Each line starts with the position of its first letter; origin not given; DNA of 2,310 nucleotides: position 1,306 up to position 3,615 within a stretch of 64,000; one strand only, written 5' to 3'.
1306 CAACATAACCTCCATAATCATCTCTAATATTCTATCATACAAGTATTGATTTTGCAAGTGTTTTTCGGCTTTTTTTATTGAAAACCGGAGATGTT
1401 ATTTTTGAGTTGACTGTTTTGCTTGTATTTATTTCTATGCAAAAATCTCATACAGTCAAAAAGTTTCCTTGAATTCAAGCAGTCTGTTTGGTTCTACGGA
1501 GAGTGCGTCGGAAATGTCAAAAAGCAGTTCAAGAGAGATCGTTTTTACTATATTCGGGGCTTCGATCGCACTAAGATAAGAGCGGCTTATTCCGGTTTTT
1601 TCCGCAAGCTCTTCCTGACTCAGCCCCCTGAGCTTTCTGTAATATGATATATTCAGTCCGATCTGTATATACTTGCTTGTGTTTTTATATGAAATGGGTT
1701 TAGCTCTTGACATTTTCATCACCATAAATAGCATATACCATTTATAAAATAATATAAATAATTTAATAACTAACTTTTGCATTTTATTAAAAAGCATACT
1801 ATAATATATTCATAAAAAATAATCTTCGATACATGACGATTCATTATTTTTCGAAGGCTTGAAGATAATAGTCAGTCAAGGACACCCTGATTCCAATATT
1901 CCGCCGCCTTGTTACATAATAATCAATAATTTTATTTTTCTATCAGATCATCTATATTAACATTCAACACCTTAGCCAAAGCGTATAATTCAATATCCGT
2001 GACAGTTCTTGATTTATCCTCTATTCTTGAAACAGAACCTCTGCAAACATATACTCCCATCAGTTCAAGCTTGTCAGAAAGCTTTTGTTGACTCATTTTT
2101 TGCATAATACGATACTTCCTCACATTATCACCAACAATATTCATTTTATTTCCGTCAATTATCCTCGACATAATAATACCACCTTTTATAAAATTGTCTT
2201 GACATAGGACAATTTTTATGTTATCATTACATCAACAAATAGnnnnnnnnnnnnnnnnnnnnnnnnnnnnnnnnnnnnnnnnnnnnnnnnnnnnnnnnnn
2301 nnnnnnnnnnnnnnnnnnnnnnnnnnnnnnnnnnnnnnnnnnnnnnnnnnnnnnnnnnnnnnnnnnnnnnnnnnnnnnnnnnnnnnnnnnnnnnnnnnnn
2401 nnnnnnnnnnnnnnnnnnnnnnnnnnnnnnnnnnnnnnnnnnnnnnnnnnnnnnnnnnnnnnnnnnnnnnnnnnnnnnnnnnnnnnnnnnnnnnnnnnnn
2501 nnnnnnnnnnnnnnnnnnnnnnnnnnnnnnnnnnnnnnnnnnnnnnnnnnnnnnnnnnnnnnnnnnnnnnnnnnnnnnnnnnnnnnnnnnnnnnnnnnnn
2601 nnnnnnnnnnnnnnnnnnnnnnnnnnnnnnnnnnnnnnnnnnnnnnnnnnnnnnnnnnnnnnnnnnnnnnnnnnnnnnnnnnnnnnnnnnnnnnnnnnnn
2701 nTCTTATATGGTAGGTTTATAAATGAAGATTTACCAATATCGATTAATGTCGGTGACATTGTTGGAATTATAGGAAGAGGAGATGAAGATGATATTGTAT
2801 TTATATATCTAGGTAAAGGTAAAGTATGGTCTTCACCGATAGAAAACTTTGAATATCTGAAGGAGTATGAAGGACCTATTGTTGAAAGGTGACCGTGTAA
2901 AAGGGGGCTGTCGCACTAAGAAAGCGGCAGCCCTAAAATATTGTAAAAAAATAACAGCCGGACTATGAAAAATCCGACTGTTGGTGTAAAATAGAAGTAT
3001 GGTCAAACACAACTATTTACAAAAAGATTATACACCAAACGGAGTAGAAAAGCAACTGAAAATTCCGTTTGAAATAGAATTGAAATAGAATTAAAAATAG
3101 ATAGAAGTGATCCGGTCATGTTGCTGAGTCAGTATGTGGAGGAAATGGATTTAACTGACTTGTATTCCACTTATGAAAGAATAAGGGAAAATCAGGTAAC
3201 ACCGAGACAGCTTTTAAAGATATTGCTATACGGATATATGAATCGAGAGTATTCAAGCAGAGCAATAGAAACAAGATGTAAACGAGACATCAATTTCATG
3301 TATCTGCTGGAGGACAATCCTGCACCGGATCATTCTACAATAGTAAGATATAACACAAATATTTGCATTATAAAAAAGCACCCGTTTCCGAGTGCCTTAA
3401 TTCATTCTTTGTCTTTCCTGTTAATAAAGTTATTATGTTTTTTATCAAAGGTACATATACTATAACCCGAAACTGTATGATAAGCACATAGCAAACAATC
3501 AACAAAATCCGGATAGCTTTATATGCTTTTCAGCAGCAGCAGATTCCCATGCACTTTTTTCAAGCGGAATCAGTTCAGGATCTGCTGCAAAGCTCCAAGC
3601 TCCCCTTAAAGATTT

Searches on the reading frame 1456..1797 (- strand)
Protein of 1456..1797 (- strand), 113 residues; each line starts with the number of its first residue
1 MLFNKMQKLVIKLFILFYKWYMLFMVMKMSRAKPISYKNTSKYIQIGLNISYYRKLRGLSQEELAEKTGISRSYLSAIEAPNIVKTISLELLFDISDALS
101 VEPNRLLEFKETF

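Call 62: find_encoding_contigs(protein=window:1456-1797:-, flank=10000, max_places=4)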
Protein window:1456-1797:- (113 aa): no gene with exactly this product is on record in the collection.

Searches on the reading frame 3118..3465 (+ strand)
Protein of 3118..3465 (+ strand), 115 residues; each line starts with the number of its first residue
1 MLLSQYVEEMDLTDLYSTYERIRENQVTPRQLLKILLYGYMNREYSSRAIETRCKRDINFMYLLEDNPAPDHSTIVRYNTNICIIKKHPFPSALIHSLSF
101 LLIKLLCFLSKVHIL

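Call 82: search_protein_families(library=pfam, proteins=[window:3118-3465:+], max_evalue=0.01)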
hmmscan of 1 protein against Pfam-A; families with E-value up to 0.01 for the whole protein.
window:3118-3465:+ (115 aa): 1 family
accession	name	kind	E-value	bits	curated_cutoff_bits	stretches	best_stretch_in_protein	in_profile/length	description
PF05598.16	DUF772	-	4.1e-15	56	23.1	1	27-80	5-62/74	Transposase domain (DUF772)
